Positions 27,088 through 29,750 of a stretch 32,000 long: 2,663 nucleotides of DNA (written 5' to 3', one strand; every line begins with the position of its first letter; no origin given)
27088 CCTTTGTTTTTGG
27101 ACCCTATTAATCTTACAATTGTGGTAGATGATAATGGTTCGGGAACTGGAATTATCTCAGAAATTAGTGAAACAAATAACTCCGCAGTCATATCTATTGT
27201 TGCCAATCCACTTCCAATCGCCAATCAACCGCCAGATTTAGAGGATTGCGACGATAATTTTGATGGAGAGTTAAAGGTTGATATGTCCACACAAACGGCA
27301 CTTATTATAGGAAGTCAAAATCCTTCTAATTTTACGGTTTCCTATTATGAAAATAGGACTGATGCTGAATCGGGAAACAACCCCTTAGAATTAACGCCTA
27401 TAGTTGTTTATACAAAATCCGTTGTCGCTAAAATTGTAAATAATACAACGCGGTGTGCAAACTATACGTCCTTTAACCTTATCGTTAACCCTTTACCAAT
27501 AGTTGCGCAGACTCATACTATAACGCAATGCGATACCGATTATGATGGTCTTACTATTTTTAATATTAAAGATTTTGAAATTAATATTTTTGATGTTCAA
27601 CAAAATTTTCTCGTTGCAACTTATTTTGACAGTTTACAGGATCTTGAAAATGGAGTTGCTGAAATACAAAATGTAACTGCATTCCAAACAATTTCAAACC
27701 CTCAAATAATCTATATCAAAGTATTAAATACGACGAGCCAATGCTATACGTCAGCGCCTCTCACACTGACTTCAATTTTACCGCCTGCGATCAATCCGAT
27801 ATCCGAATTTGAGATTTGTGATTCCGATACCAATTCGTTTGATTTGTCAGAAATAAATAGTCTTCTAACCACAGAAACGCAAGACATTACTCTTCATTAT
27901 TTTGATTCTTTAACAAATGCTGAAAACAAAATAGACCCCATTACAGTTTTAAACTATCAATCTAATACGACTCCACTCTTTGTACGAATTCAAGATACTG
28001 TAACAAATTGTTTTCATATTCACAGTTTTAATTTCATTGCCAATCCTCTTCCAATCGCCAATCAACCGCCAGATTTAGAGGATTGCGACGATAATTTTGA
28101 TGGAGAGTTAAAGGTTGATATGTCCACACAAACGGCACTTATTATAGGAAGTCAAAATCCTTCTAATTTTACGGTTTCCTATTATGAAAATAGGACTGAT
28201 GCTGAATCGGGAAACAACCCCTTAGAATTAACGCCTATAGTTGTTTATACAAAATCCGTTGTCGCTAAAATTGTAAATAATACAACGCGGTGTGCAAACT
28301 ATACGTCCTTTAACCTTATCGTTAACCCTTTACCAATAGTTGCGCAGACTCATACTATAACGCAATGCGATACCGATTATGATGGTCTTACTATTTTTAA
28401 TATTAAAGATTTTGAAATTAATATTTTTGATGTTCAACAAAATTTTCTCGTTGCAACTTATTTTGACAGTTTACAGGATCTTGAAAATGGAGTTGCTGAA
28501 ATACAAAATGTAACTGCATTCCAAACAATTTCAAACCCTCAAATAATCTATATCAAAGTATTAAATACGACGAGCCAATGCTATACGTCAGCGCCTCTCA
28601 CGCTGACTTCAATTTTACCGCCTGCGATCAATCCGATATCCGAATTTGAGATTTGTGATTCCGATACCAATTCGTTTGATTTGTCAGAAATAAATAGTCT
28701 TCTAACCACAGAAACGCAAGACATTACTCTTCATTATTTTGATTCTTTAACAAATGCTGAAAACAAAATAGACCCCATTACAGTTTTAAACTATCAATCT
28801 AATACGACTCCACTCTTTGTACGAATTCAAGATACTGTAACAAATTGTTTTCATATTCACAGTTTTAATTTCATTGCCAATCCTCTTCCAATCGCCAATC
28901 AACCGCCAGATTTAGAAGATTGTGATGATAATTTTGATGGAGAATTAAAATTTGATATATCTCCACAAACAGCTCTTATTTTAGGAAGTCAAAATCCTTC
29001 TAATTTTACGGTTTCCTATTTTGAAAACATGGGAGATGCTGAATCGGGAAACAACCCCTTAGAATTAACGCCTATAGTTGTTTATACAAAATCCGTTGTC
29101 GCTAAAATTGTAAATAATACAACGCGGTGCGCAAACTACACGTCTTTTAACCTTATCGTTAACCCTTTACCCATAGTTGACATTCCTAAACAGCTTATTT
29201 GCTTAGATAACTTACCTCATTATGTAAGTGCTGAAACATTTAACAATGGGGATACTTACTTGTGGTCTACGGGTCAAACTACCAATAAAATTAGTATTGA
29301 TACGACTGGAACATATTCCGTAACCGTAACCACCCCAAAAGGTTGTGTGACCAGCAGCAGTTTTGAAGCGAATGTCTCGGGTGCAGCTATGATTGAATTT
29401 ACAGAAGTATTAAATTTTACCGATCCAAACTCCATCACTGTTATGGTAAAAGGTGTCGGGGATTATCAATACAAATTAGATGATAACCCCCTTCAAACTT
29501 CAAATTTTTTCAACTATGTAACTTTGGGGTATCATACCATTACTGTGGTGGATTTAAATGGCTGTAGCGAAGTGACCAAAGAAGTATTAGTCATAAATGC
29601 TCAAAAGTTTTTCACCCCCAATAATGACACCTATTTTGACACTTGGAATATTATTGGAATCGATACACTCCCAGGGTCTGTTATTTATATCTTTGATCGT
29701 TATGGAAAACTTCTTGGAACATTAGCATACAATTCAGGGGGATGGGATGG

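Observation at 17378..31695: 14-kb array of T9SS type B cargo genes built from ~23 copies of one Cys-bracketed DxDxDG module that I cannot name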

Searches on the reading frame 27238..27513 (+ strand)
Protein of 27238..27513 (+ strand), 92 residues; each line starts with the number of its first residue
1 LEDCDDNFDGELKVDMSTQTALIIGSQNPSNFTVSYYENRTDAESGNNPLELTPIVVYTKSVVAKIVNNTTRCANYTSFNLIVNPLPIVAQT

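Call 12: find_homologous_proteins(query=A1, max_evalue=0.001)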
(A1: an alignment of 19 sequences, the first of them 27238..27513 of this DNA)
Query A1 (19 sequences) (92 aa, profile of the alignment): 1 proteins with E <= 0.001 among 265 candidates.
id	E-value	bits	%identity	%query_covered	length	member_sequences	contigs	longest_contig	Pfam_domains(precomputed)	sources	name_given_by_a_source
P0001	3.5e-14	71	32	24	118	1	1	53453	PF26689.1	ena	-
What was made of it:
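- Tried and rejected: The word-indexed homologue search with the module profile returned one hit only (call 12).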

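Call 13: search_solved_structures(query=A1, max_evalue=10, show_alignments=2)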
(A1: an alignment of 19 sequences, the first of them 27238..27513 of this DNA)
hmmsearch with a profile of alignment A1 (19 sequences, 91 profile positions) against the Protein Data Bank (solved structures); distinct sequences matched with E-value up to 10: 4.
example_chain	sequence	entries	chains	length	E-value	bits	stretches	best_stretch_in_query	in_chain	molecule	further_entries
5xkn_A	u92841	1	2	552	0.62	13.7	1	57-87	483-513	LRR receptor-like serine/threonine-protein kinase ERL2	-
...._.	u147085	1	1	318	0.71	13.5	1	18-84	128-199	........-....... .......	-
3ztv_A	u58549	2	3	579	1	13.1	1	8-54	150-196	NAD NUCLEOTIDASE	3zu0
6z1p_BQ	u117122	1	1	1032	1.3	12.7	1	3-62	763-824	mS85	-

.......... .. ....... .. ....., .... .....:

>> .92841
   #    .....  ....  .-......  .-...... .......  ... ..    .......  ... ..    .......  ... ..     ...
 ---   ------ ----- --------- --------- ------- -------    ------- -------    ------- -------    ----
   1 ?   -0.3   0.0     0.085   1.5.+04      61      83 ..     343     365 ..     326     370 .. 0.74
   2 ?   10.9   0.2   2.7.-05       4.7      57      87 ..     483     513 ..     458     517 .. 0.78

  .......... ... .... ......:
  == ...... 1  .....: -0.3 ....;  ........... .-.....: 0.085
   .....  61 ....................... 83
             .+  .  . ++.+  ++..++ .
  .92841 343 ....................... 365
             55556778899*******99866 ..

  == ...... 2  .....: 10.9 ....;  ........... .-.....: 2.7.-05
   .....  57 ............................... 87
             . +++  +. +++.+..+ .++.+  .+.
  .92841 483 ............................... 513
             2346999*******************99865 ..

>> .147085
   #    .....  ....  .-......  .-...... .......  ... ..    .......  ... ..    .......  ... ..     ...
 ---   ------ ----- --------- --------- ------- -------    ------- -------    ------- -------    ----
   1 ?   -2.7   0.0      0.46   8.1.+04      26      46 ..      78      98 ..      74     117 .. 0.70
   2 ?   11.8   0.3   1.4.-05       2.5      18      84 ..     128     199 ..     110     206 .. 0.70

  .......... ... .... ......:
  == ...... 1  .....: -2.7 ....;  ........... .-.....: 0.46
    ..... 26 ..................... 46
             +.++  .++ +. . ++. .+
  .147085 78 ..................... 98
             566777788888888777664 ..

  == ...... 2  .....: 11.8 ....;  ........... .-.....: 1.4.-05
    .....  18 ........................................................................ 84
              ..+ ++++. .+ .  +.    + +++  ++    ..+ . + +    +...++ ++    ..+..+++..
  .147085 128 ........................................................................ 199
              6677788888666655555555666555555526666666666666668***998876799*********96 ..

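Call 16: search_protein_families(library=pfam, proteins=[P0001, window:27238-27513:+], max_evalue=10)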
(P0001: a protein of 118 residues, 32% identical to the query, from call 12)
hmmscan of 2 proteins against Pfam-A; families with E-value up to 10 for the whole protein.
P0001 (118 aa): 0 families

window:27238-27513:+ (92 aa): 0 families

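Call 18: find_encoding_contigs(protein=P0001, flank=10000, max_places=4)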
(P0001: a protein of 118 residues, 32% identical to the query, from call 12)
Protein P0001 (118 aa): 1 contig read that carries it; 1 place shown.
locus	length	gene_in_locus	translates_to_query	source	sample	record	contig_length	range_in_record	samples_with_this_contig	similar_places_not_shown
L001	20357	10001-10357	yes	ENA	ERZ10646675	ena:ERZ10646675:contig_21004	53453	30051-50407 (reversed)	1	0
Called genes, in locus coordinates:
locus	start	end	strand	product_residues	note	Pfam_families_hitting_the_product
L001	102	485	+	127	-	-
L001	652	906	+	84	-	-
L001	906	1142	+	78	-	-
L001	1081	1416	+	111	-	-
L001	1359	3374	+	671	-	PF00801:PKD (faint), PF18911:PKD_4 (weak), PF26689:FIDD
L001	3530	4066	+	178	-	PF13585:CHU_C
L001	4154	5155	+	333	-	PF26766:Choice_anch_L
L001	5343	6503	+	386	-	PF26689:FIDD, PF13585:CHU_C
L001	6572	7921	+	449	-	PF26766:Choice_anch_L, PF26689:FIDD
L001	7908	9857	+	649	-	PF26689:FIDD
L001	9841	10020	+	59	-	PF26689:FIDD (weak)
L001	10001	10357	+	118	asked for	PF26689:FIDD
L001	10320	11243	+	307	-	PF26689:FIDD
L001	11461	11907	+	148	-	-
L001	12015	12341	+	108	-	-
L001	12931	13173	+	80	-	PF13585:CHU_C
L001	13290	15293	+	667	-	PF00270:DEAD (faint), PF04851:ResIII, PF17757:UvrB_inter, PF27431:UvrB_3rd, PF00271:Helicase_C, PF12344:UvrB, PF02151:UVR (weak)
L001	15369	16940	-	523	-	PF09112:N-glycanase_N (faint), PF09113:N-glycanase_C (weak), PF18962:Por_Secre_tail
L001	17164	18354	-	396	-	PF08442:ATP-grasp_2, PF13549:ATP-grasp_5 (weak), PF24948:Citrate_synth_N, PF00549:Ligase_CoA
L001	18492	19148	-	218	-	-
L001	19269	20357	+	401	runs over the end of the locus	PF00278:Orn_DAP_Arg_deC, PF02784:Orn_Arg_deC_N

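Call 23: search_protein_representatives(alignment_id=A1)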
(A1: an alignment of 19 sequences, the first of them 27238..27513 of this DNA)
Query: 19 sequences, 91 profile positions. Proteins with E-value up to 0.001 (for the whole library): 5805; up to 1e-10: 3661; up to 1e-30: 1589. The best 150 are listed.
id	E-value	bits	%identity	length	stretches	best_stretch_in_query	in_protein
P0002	0.0e+00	1580.5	-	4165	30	2-88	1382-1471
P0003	0.0e+00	1034.3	-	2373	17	1-90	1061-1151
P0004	0.0e+00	1008.3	-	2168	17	1-88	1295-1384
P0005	0.0e+00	1004.6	-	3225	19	2-90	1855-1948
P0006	3.9e-293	963.2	-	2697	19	1-89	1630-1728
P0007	1.4e-291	958.2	-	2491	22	2-88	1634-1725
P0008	2.9e-287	944.4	-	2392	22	2-88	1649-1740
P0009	3.7e-278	915.2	-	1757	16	1-90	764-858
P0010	5.0e-276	908.3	-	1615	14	2-88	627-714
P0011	7.6e-267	878.9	-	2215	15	3-88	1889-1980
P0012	2.5e-266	877.3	-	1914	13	3-89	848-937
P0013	2.3e-264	871.0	-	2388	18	6-87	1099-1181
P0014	8.2e-264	869.2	-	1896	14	2-90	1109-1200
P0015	3.2e-261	860.9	-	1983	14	2-89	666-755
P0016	2.7e-259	854.7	-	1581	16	2-89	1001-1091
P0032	2.2e-230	762.1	-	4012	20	2-89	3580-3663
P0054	8.0e-206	683.3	-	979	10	1-89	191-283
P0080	2.0e-190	633.9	-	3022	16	2-90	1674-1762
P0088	1.4e-187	624.9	-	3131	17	2-90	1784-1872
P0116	2.5e-170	569.5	-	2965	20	2-89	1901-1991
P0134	1.7e-160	538.0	-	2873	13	2-84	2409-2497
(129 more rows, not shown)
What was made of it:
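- Tried and rejected: The exhaustive search was needed (call 23).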

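Call 31: predict_structure(alignment_id=A1)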
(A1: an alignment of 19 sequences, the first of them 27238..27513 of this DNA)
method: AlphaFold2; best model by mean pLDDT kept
length: 92 residues; sequences in the alignment: 19
mean_pLDDT: 91.0   pTM: 0.77
mean pLDDT of the five models: 91.0, 90.4, 90.4, 90.2, 87.4
residues with pLDDT >= 90: 61; 70-90: 29; 50-70: 2; < 50: 0
segments of 3 or more residues with pLDDT < 50: none
pLDDT, mean of each block of 10 residues (from residue 1): 86 88 90 96 96 91 96 95 85 61
secondary structure, 60 per line:
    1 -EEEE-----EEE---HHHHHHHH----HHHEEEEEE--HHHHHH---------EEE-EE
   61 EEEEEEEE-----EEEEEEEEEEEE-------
elements in order: E2-5 E11-13 H17-24 E32-37 H40-45 E55-57 E59-68 E74-85
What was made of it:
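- Fold: the AlphaFold model has pLDDT 91 (call 31).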

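Call 34: fold_search(model_id=the predicted structure, library=pdb)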
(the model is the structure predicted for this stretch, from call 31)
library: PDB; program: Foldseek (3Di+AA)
matches with E <= 10: 1207; with E <= 0.001: 0
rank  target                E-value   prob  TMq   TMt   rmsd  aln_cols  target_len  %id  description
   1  9fly_A                1.9e-02  0.97  0.45  0.07   6.2        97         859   14  CryoEM structure of the base (4151-5009) in the grappling hook protein A (GhpA) in the bacterium Aureispira sp. CCB-QB (released 2024-10-16)
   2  2a4c_A                5.8e-02  0.87  0.42  0.40   6.1       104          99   10  Crystal structure of mouse cadherin-11 EC1 (released 2006-04-25)
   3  7amk_A                5.8e-02  0.57  0.31  0.08   5.1        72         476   14  Zebrafish RET Cadherin Like Domains 1 to 4. (released 2021-02-03)
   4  6u6u_R                8.4e-02  0.75  0.44  0.24   6.0       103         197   10  IL36R extracellular domain in complex with BI655130 Fab (released 2020-04-22)
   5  9eti_R                9.5e-02  0.77  0.45  0.24   5.2       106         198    9  Complex structure of IL-36R D1-D2 domain with 36R-D481 and BI655130 Fab (released 2025-02-26)
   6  3o4o_C                9.5e-02  0.72  0.41  0.17   5.6       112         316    5  Crystal structure of an Interleukin-1 receptor complex (released 2010-09-01)
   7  5icu                  9.5e-02  0.54  0.32  0.30   7.8        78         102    8  The crystal structure of CopC from Methylosinus trichosporium OB3b (released 2016-04-06)
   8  2e7m_MODEL_1_A        1.0e-01  0.82  0.46  0.39   7.1       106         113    8  Solution structure of the PKD domain (329-428) from human KIAA0319 (released 2007-07-17)
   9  8ovu_A                1.0e-01  0.80  0.37  0.35   5.9        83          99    8  Human titin immunoglobulin-like 21 domain (released 2023-11-29)
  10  5mj0_A                1.0e-01  0.57  0.36  0.39   6.2        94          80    7  Extracellular domain of human CD83 - cubic crystal form (released 2017-03-29)
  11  5mj0_B                1.1e-01  0.47  0.36  0.40   7.7        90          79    8  Extracellular domain of human CD83 - cubic crystal form (released 2017-03-29)
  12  4aq1_A                1.3e-01  0.89  0.43  0.07   5.2        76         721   13  Structure of the SbsB S-layer protein of Geobacillus stearothermophilus PV72p2 in complex with nanobody KB6 (released 2012-06-13)
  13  1zxk_B                1.3e-01  0.72  0.41  0.41   6.5        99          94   11  Crystal Structure of Cadherin8 EC1 domain (released 2006-04-25)
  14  1l0q_A                1.3e-01  0.63  0.32  0.10   7.4        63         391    8  Tandem YVTN beta-propeller and PKD domains from an archaeal surface layer protein (released 2002-11-06)
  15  1zxk_A                1.4e-01  0.84  0.39  0.38   5.4        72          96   11  Crystal Structure of Cadherin8 EC1 domain (released 2006-04-25)
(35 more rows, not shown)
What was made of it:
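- Closest known: Calcium-rigidified tandem extender domains of large bacterial adhesins and cadherins. Same: Cadherin EC1 domains are among the weak fold neighbours (call 34).
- Closest known: GhpA grappling-hook protein of Aureispira. Same: It is the best structural neighbour of the module (E 0.019, prob 0.97; call 34).
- Its weak nearest neighbours are extracellular rod or adhesion domains: the GhpA grappling-hook base, cadherin EC1, Ig and PKD (call 34).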

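Call 65: list_cluster_members(proteins=[P0002, P0003, P0005, P0006, P0032, P0080, P0088, P0116, P0134, P0054])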
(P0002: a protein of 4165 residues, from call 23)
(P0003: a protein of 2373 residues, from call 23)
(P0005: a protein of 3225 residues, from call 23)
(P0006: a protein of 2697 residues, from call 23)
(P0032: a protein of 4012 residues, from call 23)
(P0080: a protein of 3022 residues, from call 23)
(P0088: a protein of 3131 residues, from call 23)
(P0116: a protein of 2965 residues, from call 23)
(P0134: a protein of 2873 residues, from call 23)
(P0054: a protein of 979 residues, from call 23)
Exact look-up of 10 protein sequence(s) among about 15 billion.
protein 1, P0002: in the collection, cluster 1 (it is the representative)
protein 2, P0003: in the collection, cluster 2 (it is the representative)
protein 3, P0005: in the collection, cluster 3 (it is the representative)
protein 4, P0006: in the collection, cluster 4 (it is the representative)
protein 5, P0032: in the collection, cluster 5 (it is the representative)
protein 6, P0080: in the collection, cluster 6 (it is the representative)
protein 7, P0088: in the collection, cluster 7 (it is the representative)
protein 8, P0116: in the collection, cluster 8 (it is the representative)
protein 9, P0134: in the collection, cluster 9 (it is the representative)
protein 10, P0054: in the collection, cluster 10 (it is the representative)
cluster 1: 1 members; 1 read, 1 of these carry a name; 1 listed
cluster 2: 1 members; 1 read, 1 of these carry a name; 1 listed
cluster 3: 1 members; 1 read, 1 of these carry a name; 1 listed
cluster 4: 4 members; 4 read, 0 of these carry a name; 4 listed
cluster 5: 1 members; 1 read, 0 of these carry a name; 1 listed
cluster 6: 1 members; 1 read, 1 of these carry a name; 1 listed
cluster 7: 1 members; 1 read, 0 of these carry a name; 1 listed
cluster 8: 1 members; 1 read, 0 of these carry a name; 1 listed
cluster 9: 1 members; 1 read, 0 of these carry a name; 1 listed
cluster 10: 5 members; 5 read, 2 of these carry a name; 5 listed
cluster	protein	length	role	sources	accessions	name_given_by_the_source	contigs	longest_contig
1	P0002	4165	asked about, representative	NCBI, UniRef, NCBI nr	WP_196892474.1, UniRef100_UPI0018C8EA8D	T9SS type B sorting domain-containing protein [Aureivirga marina] | T9SS type B sorting domain-containing protein n=1 Tax=Aureivirga marina TaxID=1182451 ...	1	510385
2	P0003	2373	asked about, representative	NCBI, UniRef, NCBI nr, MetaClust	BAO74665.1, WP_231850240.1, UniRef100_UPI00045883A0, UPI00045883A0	T9SS type B sorting domain-containing protein [Winogradskyella sp. PG-2] | T9SS type B sorting domain-containing protein n=1 Tax=Winogradskyella sp. PG-2 ... | status=active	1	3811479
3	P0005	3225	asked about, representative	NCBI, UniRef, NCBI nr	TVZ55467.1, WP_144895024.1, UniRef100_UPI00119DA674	gliding motility-associated-like protein [Lutibacter sp. Hel_I_33_5] | T9SS type B sorting domain-containing protein n=1 Tax=Lutibacter sp. Hel_I_33_5 ... | T9SS type B sorting domain-containing protein [Lutibacter sp. Hel_I_33_5]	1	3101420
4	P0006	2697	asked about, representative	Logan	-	-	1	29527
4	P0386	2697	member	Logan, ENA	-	-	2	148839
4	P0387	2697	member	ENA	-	-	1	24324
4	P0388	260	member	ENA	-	-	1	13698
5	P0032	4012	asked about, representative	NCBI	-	-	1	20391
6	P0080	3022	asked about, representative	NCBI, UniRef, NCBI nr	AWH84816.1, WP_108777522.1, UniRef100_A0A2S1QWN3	hypothetical protein HYN59_06615 [Flavobacterium album] | DUF11 domain-containing protein n=1 Tax=Flavobacterium album TaxID=2175091 ... | choice-of-anchor L domain-containing protein [Flavobacterium album]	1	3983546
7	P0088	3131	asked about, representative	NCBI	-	-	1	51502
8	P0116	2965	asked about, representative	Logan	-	-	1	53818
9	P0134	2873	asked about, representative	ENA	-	-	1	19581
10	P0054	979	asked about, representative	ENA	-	-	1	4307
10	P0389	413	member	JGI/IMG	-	gliding motility-associated-like protein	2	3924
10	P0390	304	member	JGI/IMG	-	gliding motility-associated-like protein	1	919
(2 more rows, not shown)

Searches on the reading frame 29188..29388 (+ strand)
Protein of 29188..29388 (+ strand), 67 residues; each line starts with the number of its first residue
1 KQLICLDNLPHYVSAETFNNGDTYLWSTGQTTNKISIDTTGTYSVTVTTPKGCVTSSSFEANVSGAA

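Call 73: search_protein_families(library=pfam, alignment_id=A4, max_evalue=1)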
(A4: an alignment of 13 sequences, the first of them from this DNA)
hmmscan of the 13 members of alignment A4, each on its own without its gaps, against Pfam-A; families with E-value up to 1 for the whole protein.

A. member 1, seq(67 aa): 4 families
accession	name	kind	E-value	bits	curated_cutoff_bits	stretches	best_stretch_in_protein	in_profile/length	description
PF13895.12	Ig_2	-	0.0037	17.9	27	1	18-63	33-79/79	Immunoglobulin domain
PF24155.1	DUF7406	-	0.0043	17.4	28.4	1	46-65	22-41/52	Domain of unknown function (DUF7406)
PF02018.23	CBM_4_9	-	0.014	16.2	25.9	1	11-49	2-43/136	Carbohydrate binding domain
PF20843.4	Rax2_3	-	0.025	15.2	27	1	30-58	54-81/161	Rax2 third domain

B. families by the number of members that match (of 13 scanned): 17 families
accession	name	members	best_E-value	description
PF22352.2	K319L-like_PKD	3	0.0035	K319L-like, PKD domain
PF19408.5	PKD_6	3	0.0067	PKD-like domain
PF13895.12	Ig_2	2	0.0037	Immunoglobulin domain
PF19081.6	Ig_7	2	0.022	Ig-like domain CHU_C associated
PF20843.4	Rax2_3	2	0.025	Rax2 third domain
PF05345.18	He_PIG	2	0.083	Putative Ig domain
PF18981.6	InlK_D3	2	0.11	Internalin K domain (D3/D4)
PF24155.1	DUF7406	1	0.0043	Domain of unknown function (DUF7406)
PF02018.23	CBM_4_9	1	0.014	Carbohydrate binding domain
PF21878.2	STIV_turret_1st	1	0.022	C381 turret protein 1st galactose-binding domain-like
PF09136.16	Glucodextran_B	1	0.022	Glucodextranase, domain B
PF00801.26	PKD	1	0.031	PKD domain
PF16341.10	DUF4971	1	0.038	Domain of unknown function (DUF4971)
PF07022.19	Phage_CI_repr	1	0.12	Bacteriophage CI repressor helix-turn-helix domain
PF22078.1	Ribosomal_bL9m_C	1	0.13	Large ribosomal subunit protein bL9m C-terminal domain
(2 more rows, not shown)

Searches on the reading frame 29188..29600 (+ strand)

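Call 16: search_protein_families(library=pfam, proteins=[window:29188-29600:+], max_evalue=10)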
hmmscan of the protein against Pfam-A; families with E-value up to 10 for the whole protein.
window:29188-29600:+ (137 aa): 6 families
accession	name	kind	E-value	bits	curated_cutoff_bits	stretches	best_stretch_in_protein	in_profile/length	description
PF13895.12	Ig_2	-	0.024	15.3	27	1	18-63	33-79/79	Immunoglobulin domain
PF24155.1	DUF7406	-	0.03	14.7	28.4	1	46-65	22-41/52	Domain of unknown function (DUF7406)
PF06832.18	BiPBP_C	-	0.061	13.7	26.8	1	94-126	47-84/90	Penicillin-Binding Protein C-terminus Family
PF19408.5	PKD_6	-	0.34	11.7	25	1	27-60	45-79/82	PKD-like domain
PF00801.26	PKD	-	0.95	10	23.5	1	17-48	35-64/80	PKD domain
PF07523.18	Big_3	-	2.1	9.1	21.2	1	17-59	24-64/68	Bacterial Ig-like domain (group 3)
